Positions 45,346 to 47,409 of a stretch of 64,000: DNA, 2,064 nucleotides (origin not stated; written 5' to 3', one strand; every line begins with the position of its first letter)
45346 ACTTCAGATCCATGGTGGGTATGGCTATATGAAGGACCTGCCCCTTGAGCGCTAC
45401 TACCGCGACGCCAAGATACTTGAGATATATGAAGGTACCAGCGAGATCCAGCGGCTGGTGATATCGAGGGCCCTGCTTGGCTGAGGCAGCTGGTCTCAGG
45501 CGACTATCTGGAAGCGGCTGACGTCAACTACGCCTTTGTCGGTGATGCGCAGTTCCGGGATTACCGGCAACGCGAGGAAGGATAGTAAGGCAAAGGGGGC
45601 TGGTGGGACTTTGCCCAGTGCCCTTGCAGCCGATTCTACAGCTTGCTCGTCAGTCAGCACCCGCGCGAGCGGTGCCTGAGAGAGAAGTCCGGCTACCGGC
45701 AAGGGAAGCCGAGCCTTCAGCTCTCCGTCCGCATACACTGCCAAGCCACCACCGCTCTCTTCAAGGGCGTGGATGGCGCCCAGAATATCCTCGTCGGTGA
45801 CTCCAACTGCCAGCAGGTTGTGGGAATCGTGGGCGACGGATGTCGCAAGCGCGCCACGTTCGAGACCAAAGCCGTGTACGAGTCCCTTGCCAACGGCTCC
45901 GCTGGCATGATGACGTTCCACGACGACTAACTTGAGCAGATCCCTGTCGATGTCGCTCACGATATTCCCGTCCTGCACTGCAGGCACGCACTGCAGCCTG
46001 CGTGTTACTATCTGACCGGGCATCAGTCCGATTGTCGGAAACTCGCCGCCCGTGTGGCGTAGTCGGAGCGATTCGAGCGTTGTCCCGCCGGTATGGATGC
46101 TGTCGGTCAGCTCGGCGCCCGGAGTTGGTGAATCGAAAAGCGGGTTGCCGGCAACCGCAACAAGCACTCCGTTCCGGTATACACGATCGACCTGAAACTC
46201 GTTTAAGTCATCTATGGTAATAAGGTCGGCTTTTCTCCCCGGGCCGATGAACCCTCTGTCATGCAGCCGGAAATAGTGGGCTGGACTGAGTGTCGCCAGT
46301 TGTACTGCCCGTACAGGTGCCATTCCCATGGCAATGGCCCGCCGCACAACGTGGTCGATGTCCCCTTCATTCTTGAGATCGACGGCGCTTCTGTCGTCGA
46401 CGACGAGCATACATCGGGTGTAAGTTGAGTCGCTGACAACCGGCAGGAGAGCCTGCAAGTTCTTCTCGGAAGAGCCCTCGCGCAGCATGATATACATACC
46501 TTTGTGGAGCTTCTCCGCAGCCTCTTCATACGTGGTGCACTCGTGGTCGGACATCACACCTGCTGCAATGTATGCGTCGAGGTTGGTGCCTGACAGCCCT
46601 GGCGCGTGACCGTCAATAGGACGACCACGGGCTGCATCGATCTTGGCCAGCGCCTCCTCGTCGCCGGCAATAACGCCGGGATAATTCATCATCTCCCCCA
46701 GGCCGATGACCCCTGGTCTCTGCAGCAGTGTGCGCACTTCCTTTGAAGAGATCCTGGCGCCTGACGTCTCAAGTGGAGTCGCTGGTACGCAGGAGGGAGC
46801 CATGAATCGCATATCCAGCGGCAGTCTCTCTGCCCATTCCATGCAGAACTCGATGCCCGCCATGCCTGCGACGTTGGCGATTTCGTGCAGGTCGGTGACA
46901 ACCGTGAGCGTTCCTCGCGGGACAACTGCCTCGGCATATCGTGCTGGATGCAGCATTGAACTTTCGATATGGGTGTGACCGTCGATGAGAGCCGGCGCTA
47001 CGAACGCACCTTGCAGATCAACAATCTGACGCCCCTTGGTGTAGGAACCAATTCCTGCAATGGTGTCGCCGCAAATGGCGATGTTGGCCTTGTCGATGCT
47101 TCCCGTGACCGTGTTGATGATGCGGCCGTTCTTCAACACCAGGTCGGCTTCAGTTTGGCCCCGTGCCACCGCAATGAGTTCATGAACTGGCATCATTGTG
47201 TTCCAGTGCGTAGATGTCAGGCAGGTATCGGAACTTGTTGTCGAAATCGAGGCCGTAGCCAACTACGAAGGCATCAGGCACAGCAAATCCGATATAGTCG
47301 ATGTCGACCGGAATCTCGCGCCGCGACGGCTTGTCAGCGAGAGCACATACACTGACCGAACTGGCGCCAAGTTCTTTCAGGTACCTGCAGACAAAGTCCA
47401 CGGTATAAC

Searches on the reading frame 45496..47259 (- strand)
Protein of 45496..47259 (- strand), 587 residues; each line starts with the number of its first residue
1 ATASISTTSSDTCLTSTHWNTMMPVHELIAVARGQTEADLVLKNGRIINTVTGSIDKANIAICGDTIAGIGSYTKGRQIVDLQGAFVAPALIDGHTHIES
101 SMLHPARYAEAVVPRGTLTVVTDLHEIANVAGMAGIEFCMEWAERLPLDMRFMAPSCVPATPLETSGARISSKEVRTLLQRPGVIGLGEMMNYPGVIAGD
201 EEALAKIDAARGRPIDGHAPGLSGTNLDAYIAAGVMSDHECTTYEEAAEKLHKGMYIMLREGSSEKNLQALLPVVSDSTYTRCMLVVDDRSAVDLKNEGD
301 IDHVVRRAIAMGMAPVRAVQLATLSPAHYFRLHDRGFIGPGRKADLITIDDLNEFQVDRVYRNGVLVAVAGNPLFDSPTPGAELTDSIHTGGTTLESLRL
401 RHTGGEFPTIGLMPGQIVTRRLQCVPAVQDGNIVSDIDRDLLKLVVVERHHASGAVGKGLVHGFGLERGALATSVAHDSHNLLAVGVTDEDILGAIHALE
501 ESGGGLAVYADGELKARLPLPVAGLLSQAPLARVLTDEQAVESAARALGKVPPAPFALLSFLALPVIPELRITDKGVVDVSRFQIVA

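Call 30: search_protein_families(library=pfam, proteins=[window:45496-47259:-], max_evalue=0.001)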
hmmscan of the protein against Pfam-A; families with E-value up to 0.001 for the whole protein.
window:45496-47259:- (587 aa): 3 families
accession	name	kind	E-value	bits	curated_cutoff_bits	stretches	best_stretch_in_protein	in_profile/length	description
PF13382.11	Adenine_deam_C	-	1.6e-61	207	27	1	416-584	1-169/169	Adenine deaminase C-terminal domain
PF01979.26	Amidohydro_1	-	1.7e-34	120.1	25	1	86-367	1-345/345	Amidohydrolase family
PF07969.17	Amidohydro_3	-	6.6e-11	42.8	29.7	2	317-373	411-470/472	Amidohydrolase family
